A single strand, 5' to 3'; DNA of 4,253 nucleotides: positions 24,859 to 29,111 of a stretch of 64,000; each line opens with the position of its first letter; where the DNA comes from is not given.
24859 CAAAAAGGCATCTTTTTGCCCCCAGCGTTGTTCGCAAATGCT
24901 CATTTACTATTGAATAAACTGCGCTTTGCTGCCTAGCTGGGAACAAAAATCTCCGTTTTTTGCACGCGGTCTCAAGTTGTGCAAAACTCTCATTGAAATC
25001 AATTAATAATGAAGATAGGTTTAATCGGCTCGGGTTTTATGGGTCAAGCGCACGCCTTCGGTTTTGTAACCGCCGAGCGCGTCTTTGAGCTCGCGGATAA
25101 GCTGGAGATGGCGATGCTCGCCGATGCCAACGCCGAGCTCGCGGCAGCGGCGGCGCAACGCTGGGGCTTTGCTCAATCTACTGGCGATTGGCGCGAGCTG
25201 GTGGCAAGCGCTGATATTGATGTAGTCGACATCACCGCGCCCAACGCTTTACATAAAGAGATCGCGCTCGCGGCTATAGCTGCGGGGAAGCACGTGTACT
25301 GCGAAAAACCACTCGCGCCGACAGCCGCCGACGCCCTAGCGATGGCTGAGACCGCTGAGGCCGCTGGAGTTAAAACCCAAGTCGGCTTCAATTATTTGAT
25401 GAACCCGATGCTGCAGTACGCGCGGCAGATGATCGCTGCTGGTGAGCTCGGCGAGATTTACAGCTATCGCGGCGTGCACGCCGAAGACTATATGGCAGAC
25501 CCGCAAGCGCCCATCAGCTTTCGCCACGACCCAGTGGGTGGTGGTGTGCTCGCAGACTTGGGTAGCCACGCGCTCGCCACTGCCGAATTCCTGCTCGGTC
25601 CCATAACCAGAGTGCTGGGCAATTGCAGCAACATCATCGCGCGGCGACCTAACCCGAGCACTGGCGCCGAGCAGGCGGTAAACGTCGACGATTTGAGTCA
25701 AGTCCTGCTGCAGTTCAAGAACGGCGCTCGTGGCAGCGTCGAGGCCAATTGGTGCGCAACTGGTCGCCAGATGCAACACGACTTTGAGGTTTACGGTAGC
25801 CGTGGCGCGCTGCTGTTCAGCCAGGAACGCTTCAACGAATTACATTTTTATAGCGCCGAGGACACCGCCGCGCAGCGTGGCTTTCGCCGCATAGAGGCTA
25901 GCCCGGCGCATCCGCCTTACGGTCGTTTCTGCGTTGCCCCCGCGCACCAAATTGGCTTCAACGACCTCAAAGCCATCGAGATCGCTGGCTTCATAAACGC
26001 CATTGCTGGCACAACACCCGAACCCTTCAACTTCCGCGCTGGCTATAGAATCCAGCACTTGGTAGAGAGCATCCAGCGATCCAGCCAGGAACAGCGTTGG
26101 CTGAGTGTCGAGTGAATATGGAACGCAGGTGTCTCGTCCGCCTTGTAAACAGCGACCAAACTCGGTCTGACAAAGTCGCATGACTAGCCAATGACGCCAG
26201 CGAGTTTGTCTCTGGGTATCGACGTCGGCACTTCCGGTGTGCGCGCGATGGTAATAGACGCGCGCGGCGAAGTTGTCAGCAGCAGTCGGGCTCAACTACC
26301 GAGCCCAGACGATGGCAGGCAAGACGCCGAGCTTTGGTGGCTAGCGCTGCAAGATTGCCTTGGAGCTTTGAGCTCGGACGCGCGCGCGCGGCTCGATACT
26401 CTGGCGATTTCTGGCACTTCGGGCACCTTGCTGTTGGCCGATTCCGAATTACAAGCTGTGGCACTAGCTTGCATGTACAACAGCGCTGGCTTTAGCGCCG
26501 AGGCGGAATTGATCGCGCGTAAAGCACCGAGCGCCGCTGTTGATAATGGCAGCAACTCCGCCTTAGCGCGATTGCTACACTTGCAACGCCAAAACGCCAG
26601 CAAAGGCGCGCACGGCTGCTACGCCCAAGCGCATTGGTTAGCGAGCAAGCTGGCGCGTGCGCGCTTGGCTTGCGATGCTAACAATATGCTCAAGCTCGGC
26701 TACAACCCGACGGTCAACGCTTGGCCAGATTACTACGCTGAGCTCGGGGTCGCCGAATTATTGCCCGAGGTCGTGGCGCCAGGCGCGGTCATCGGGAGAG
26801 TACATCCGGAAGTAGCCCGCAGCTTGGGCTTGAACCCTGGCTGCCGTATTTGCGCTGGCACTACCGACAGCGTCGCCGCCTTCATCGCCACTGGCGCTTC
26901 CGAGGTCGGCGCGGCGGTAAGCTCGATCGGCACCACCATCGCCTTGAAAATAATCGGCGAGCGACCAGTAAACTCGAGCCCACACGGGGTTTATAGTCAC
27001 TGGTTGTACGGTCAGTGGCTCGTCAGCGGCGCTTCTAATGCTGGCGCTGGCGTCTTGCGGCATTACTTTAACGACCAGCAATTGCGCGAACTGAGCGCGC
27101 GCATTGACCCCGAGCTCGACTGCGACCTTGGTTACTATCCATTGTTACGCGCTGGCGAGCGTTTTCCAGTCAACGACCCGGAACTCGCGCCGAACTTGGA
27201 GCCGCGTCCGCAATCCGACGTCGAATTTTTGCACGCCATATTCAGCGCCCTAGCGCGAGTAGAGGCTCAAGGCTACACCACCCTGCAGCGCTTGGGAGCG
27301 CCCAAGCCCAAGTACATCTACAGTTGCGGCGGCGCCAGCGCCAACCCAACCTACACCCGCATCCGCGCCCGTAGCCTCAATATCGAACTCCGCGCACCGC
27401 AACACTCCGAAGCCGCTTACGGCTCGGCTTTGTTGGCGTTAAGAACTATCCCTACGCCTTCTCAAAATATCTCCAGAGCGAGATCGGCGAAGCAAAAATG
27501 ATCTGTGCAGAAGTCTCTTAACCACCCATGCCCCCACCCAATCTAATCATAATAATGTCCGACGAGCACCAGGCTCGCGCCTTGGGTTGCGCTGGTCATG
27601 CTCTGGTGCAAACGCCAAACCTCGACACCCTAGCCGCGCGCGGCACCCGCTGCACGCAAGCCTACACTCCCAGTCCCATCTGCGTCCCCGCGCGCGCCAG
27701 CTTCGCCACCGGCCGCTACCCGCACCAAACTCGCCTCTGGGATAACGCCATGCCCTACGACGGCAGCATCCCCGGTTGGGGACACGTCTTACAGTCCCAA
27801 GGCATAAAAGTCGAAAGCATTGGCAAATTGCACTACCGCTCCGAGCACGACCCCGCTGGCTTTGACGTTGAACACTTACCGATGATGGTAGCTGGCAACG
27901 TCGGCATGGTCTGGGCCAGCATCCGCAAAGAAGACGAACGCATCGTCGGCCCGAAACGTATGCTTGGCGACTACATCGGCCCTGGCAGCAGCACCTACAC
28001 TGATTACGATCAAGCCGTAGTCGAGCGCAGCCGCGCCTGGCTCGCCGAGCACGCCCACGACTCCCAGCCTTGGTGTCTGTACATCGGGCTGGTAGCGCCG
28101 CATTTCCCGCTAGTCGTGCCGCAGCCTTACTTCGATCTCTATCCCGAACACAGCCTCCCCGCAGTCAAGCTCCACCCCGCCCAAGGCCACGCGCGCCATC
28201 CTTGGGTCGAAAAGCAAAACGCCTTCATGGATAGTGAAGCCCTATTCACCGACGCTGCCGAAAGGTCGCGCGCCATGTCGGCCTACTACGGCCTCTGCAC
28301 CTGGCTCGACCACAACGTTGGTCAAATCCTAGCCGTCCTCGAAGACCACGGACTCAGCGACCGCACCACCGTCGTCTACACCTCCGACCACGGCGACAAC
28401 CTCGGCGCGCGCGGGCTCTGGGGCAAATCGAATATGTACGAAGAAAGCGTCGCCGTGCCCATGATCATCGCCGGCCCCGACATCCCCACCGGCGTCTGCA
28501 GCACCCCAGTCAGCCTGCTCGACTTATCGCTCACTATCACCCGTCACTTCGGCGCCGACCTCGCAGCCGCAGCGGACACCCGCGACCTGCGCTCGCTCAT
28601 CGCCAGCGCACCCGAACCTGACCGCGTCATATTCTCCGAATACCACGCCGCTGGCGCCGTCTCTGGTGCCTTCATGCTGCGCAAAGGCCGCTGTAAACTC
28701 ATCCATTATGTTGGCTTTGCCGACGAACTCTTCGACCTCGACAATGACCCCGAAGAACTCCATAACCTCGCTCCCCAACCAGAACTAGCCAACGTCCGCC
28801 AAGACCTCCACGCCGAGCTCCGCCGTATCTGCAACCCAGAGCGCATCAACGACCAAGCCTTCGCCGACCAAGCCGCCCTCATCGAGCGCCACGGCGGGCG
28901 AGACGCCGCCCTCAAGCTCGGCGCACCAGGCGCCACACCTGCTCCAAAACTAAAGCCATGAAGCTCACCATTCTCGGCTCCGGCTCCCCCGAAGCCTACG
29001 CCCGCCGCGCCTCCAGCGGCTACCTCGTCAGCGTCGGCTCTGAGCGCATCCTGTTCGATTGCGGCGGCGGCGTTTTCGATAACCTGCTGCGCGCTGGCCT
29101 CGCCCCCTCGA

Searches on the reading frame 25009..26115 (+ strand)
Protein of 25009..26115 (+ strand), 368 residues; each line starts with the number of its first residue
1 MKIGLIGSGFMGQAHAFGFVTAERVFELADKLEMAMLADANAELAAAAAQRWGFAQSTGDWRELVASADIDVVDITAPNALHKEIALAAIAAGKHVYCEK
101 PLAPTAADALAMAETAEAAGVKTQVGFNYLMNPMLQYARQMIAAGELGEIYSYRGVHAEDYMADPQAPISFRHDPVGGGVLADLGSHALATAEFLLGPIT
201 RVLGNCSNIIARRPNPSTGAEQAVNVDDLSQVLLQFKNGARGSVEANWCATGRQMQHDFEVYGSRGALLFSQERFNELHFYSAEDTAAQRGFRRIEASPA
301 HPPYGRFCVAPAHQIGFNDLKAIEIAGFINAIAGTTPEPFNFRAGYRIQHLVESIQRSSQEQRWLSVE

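Call 8: search_protein_families(library=pfam, proteins=[window:25009-26115:+])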
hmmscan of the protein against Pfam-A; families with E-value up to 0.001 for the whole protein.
window:25009-26115:+ (368 aa): 4 families
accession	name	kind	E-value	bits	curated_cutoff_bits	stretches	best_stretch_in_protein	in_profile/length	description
PF22725.1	GFO_IDH_MocA_C3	-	7.2e-29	100.8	27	1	136-268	2-123/124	GFO/IDH/MocA C-terminal domain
PF01408.29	GFO_IDH_MocA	-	3.8e-24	86.1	24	1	1-127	1-120/120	Oxidoreductase family, NAD-binding Rossmann fold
PF02894.22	GFO_IDH_MocA_C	-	2.6e-20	73.6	22.9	1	139-366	1-217/218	Oxidoreductase family, C-terminal alpha/beta domain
PF03447.22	NAD_binding_3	-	9.4e-05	23.5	24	1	30-122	20-112/116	Homoserine dehydrogenase, NAD binding domain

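Call 14: find_encoding_contigs(protein=window:25009-26115:+, flank=10000, max_places=10)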
Protein window:25009-26115:+ (368 aa): no gene with exactly this product is on record in the collection.

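Call 18: find_homologous_proteins(query=window:25009-26115:+, max_evalue=1e-30)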
Query window:25009-26115:+ (368 aa): 6146 proteins with E <= 1e-30 among 8000 candidates; the best 120 are listed.
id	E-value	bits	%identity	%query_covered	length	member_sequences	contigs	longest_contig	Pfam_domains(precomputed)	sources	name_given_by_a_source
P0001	5.9e-236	800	97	100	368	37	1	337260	PF01408.29,PF22725.2,PF02894.23,PF03447.23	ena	-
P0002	3.8e-187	640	80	97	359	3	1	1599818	PF01408.29,PF22725.2,PF02894.23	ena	-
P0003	3.0e-177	607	73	100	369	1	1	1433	PF01408.29,PF22725.2,PF02894.23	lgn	-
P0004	4.8e-176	603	71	100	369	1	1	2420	PF01408.29,PF22725.2,PF02894.23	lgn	-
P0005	2.0e-173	595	72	100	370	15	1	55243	PF01408.29,PF22725.2,PF02894.23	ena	-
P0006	4.4e-173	593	70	100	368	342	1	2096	PF01408.29,PF22725.2,PF02894.23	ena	-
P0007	7.9e-173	593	71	100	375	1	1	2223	PF01408.29,PF22725.2,PF02894.23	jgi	-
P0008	1.1e-172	592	70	100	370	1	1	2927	PF01408.29,PF22725.2,PF02894.23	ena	-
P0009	1.1e-172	592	70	100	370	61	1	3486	PF01408.29,PF22725.2,PF02894.23,PF03447.23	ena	-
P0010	1.3e-172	592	70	100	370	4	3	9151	PF01408.29,PF22725.2,PF02894.23,PF03447.23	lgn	-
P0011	2.7e-172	591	71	100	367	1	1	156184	PF01408.29,PF22725.2,PF02894.23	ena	-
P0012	3.5e-172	591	71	100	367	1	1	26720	PF01408.29,PF22725.2,PF02894.23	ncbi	-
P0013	6.1e-172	590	71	100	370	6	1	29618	PF01408.29,PF22725.2,PF02894.23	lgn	-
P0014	6.6e-172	590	71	100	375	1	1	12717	PF01408.29,PF22725.2,PF02894.23,PF03447.23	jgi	jgi:predicted dehydrogenase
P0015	8.5e-172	589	70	100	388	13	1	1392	PF01408.29,PF22725.2,PF02894.23,PF03447.23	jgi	-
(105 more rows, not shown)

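Call 19: find_encoding_contigs(protein=P0001, flank=10000, max_places=6)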
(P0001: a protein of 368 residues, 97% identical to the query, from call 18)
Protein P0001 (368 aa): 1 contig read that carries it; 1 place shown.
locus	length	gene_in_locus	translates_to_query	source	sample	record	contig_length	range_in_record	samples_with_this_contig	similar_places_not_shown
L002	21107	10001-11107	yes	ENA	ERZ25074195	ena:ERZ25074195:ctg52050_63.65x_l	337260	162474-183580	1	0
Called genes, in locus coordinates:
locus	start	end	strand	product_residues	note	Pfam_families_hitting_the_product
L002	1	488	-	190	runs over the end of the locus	PF00677:Lum_binding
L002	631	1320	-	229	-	PF00072:Response_reg, PF00486:Trans_reg_C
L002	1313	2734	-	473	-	PF00294:PfkB, PF08543:Phos_pyr_kin (weak), PF01467:CTP_transf_like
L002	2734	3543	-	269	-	PF02569:Pantoate_ligase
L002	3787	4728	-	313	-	PF12784:PDDEXK_2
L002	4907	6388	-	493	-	PF05157:MshEN (faint), PF22341:GSPE_N1E, PF00437:T2SSE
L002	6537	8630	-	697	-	PF21305:type_II_gspD_N0, PF03958:Secretin_N, PF00263:Secretin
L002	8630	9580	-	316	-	PF11356:T2SSC (weak), PF13180:PDZ_2 (faint)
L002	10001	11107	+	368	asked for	PF01408:GFO_IDH_MocA, PF03447:NAD_binding_3 (weak), PF22725:GFO_IDH_MocA_C3, PF02894:GFO_IDH_MocA_C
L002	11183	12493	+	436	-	PF00370:FGGY_N, PF02782:FGGY_C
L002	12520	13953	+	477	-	PF00884:Sulfatase, PF01663:Phosphodiest (faint), PF16347:SGSH_C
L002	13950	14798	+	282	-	PF23023:Anti-Pycsar_Apyc1, PF00753:Lactamase_B, PF12706:Lactamase_B_2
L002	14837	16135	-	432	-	PF02885:Glycos_trans_3N, PF00591:Glycos_transf_3, PF07831:PYNP_C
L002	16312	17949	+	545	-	PF07693:KAP_NTPase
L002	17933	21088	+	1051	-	-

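Call 20: find_encoding_contigs(protein=P0002, flank=10000, max_places=6)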
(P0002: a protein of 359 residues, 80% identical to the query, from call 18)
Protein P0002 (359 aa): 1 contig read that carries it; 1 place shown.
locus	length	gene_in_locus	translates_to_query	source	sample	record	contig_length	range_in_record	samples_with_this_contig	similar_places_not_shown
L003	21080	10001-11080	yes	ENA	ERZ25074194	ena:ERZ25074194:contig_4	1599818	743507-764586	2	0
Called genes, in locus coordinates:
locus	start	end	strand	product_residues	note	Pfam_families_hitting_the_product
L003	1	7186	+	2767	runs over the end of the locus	PF08329:ChitinaseA_N (faint), PF00028:Cadherin (weak), PF17963:Big_9 (faint), PF23592:Cadherin_CELSR2_9th (faint), PF00028:Cadherin (weak), PF00704:Glyco_hydro_18, PF00182:Glyco_hydro_19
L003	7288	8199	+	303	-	PF12784:PDDEXK_2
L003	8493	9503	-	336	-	PF01548:DEDD_Tnp_IS110, PF02371:Transposase_20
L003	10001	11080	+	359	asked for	PF01408:GFO_IDH_MocA, PF02894:GFO_IDH_MocA_C, PF22725:GFO_IDH_MocA_C3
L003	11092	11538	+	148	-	PF08780:NTase_sub_bind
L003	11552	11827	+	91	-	PF01909:NTP_transf_2 (weak), PF18765:Polbeta (weak)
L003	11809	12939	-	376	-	PF01637:ATPase_2, PF13191:AAA_16 (weak), PF13401:AAA_22 (weak), PF13173:AAA_14 (faint)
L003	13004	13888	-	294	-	PF23678:YqhI, PF01738:DLH, PF00326:Peptidase_S9 (faint), PF08840:BAAT_C (faint)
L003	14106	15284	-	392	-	PF13413:HTH_25, PF13464:RodZ_C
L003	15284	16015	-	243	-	PF13424:TPR_12 (faint), PF13431:TPR_17 (faint), PF13181:TPR_8 (faint), PF13428:TPR_14 (faint), PF00515:TPR_1 (weak), PF07719:TPR_2 (weak), PF13432:TPR_16 (weak), PF14559:TPR_19 (weak), +1 more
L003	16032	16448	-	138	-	PF00334:NDK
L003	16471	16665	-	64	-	PF04384:Fe-S_assembly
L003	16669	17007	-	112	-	PF00111:Fer2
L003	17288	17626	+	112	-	PF00462:Glutaredoxin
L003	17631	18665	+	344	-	PF28175:T4SS_LegC2C7 (weak)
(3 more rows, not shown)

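Call 46: list_cluster_members(proteins=[P0001, P0124])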
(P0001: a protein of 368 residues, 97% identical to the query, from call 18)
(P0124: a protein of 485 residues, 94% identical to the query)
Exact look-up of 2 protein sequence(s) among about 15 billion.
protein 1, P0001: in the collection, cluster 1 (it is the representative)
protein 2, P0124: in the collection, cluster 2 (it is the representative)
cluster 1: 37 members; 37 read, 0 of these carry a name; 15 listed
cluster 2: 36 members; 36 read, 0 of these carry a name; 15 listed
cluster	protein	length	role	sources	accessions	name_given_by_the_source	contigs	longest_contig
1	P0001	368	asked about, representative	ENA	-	-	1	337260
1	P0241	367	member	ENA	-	-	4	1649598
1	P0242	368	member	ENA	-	-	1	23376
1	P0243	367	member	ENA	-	-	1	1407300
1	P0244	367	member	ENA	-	-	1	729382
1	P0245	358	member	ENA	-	-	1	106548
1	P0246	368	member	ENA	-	-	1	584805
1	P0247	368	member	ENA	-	-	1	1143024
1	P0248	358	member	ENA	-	-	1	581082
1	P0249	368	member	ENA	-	-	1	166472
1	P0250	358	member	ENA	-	-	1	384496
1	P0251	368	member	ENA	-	-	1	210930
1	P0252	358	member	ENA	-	-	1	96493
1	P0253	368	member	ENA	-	-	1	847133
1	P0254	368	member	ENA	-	-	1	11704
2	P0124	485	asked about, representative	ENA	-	-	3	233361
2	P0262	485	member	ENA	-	-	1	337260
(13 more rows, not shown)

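Call 49: find_encoding_contigs(protein=P0243, flank=10000, max_places=3)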
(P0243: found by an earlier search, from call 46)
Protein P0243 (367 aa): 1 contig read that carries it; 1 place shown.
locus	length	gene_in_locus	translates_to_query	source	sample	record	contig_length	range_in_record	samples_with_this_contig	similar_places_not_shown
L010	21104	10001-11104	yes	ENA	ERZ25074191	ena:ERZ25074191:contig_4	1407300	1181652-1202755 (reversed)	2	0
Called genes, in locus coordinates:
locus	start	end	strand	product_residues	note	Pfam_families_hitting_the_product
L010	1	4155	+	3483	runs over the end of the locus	PF16655:PhoD_N (faint), PF16656:Pur_ac_phosph_N (faint), PF23376:Fn3_VIN3 (faint), PF24489:Ig_J_second (faint), PF25059:FN3_DSCAM-DSCAML_C (faint), PF00041:fn3 (weak), PF00082:Peptidase_S8, PF01483:P_proprotein, +1 more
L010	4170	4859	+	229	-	PF18492:ORF_2_N (weak)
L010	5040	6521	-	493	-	PF22341:GSPE_N1E, PF00437:T2SSE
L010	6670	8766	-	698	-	PF21305:type_II_gspD_N0, PF03958:Secretin_N, PF00263:Secretin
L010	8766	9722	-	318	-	PF11356:T2SSC (weak), PF13180:PDZ_2 (faint)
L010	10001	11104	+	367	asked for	PF01408:GFO_IDH_MocA, PF03447:NAD_binding_3 (weak), PF22725:GFO_IDH_MocA_C3, PF02894:GFO_IDH_MocA_C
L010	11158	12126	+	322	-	PF00701:DHDPS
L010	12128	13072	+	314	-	PF05544:Pro_racemase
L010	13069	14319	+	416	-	PF01266:DAO, PF03486:HI0933_like (faint), PF07992:Pyr_redox_2 (faint), PF13450:NAD_binding_8 (faint)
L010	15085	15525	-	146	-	PF04945:YHS (weak)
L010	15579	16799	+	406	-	PF00696:AA_kinase, PF01842:ACT, PF22468:ACT_9, PF13840:ACT_7, PF22468:ACT_9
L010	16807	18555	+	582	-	PF05157:MshEN (faint), PF00437:T2SSE, PF20720:nSTAND3 (faint), PF25199:nSTAND_NTPase5 (faint)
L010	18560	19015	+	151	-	-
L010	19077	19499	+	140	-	-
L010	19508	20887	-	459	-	PF00749:tRNA-synt_1c, PF19269:Anticodon_2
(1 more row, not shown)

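Call 50: find_encoding_contigs(protein=P0241, flank=10000, max_places=4)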
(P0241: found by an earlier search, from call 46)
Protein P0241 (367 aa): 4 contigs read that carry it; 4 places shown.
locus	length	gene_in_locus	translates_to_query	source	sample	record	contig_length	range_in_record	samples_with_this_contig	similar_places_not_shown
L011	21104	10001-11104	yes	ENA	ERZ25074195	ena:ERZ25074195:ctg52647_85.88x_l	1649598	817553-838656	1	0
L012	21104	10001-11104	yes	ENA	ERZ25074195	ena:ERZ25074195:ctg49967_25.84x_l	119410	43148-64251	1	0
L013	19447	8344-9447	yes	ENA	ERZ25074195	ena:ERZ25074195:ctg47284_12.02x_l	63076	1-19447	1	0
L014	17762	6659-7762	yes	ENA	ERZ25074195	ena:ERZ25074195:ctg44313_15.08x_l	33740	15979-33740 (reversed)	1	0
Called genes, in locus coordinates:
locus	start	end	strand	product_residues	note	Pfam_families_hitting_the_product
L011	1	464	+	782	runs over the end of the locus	PF11028:TMEM260_N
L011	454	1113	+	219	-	PF02677:QueH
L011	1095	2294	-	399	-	PF00579:tRNA-synt_1b, PF22421:SYY_C-terminal (weak), PF01479:S4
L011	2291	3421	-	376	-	PF00762:Ferrochelatase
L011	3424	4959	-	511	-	PF02706:Wzz (weak)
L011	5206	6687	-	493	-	PF05157:MshEN (faint), PF22341:GSPE_N1E, PF00437:T2SSE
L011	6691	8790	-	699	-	PF21305:type_II_gspD_N0, PF03958:Secretin_N, PF00263:Secretin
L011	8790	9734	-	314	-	PF11356:T2SSC (weak), PF13180:PDZ_2 (faint)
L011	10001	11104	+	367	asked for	PF01408:GFO_IDH_MocA, PF22725:GFO_IDH_MocA_C3, PF02894:GFO_IDH_MocA_C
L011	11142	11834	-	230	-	PF14622:Ribonucleas_3_3, PF00636:Ribonuclease_3, PF00035:dsrm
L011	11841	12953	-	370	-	PF05222:AlaDh_PNT_N, PF01262:AlaDh_PNT_C, PF01488:Shikimate_DH (faint), PF02826:2-Hacid_dh_C (weak)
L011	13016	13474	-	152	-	PF22769:DCD, PF00692:dUTPase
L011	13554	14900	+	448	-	PF02163:Peptidase_M50, PF13180:PDZ_2 (faint), PF17820:PDZ_6 (weak), PF21558:Pept_S41_N_bact (faint), PF00595:PDZ, PF17820:PDZ_6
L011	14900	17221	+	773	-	PF08479:POTRA_2 (faint), PF07244:POTRA, PF01103:Omp85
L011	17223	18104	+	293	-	PF00902:TatC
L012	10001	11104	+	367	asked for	PF01408:GFO_IDH_MocA, PF22725:GFO_IDH_MocA_C3, PF02894:GFO_IDH_MocA_C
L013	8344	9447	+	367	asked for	PF01408:GFO_IDH_MocA, PF22725:GFO_IDH_MocA_C3, PF02894:GFO_IDH_MocA_C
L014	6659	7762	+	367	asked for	PF01408:GFO_IDH_MocA, PF22725:GFO_IDH_MocA_C3, PF02894:GFO_IDH_MocA_C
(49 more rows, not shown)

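Call 64: find_encoding_contigs(protein=P0248, flank=10000, max_places=2)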
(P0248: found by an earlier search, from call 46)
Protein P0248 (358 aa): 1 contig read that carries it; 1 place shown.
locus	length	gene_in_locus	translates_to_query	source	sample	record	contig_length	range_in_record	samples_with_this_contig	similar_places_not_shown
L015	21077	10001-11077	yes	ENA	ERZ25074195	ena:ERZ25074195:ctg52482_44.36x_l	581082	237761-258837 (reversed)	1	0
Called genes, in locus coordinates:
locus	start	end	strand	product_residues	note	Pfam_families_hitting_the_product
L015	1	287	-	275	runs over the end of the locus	PF00753:Lactamase_B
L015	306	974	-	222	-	PF00392:GntR, PF07729:FCD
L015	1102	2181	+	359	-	PF00005:ABC_tran, PF17912:OB_MalK (weak), PF08402:TOBE_2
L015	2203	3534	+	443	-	PF01547:SBP_bac_1, PF13416:SBP_bac_8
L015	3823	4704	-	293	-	PF12784:PDDEXK_2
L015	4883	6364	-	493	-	PF05157:MshEN (faint), PF22341:GSPE_N1E, PF00437:T2SSE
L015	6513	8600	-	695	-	PF21305:type_II_gspD_N0, PF03958:Secretin_N, PF00263:Secretin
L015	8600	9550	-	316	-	PF11356:T2SSC (weak), PF13180:PDZ_2 (faint)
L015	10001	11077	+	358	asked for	PF01408:GFO_IDH_MocA, PF02894:GFO_IDH_MocA_C, PF22725:GFO_IDH_MocA_C3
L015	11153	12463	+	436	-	PF00370:FGGY_N, PF02782:FGGY_C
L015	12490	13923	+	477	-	PF00884:Sulfatase, PF01663:Phosphodiest (faint), PF16347:SGSH_C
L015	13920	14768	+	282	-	PF23023:Anti-Pycsar_Apyc1, PF00753:Lactamase_B, PF12706:Lactamase_B_2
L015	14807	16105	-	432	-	PF02885:Glycos_trans_3N, PF00591:Glycos_transf_3, PF07831:PYNP_C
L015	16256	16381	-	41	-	-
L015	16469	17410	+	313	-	PF00145:DNA_methylase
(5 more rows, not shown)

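Call 65: find_encoding_contigs(protein=P0262, flank=10000, max_places=2)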
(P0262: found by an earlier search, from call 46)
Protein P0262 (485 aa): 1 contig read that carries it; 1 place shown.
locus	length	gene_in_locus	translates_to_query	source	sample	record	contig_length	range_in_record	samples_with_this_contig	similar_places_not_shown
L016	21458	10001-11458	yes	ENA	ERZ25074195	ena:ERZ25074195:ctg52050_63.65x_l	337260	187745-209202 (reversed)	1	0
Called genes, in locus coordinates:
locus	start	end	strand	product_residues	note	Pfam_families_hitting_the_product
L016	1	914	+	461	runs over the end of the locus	PF00091:Tubulin, PF12327:FtsZ_C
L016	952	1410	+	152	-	PF03364:Polyketide_cyc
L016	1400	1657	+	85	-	PF03658:Ub-RnfH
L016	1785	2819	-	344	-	PF07953:Toxin_R_bind_N (weak), PF13385:Laminin_G_3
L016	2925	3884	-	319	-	PF00154:RecA_N, PF08423:Rad51, PF06745:ATPase (faint), PF01637:ATPase_2 (weak), PF27531:MT3502_N (weak), PF21096:RecA_C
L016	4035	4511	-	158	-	PF02391:MoaE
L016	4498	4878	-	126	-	PF06155:GBBH-like_N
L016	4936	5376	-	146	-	PF00816:Histone_HNS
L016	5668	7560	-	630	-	PF23357:DUF7088, PF09822:ABC_transp_aux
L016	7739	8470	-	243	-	PF12698:ABC2_membrane_3 (weak), PF12679:ABC2_membrane_2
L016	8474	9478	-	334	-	PF00005:ABC_tran, PF13304:AAA_21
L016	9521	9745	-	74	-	-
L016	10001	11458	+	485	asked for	PF00171:Aldedh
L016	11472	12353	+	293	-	PF01040:UbiA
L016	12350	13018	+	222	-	PF04356:DUF489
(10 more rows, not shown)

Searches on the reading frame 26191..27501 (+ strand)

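Call 8: search_protein_families(library=pfam, proteins=[window:26191-27501:+])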
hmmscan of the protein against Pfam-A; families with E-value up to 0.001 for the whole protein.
window:26191-27501:+ (436 aa): 2 families
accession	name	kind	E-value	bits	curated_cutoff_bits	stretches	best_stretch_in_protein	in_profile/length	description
PF02782.22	FGGY_C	-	3e-15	57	27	1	243-418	2-196/198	FGGY family of carbohydrate kinases, C-terminal domain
PF00370.27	FGGY_N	-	3.7e-14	53.4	28.8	1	7-232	2-244/245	FGGY family of carbohydrate kinases, N-terminal domain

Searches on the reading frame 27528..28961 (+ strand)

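Call 8: search_protein_families(library=pfam, proteins=[window:27528-28961:+])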
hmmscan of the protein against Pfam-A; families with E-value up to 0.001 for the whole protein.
window:27528-28961:+ (477 aa): 3 families
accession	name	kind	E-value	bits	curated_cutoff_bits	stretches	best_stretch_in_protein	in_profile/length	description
PF00884.28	Sulfatase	-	7.2e-44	150.7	25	1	4-342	1-300/301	Sulfatase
PF16347.10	SGSH_C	-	1.2e-14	55.2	29.3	1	293-434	1-151/154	N-sulphoglucosamine sulphohydrolase, C-terminal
PF01663.27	Phosphodiest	-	2.6e-09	37.6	23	0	259-289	190-220/342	Type I phosphodiesterase / nucleotide pyrophosphatase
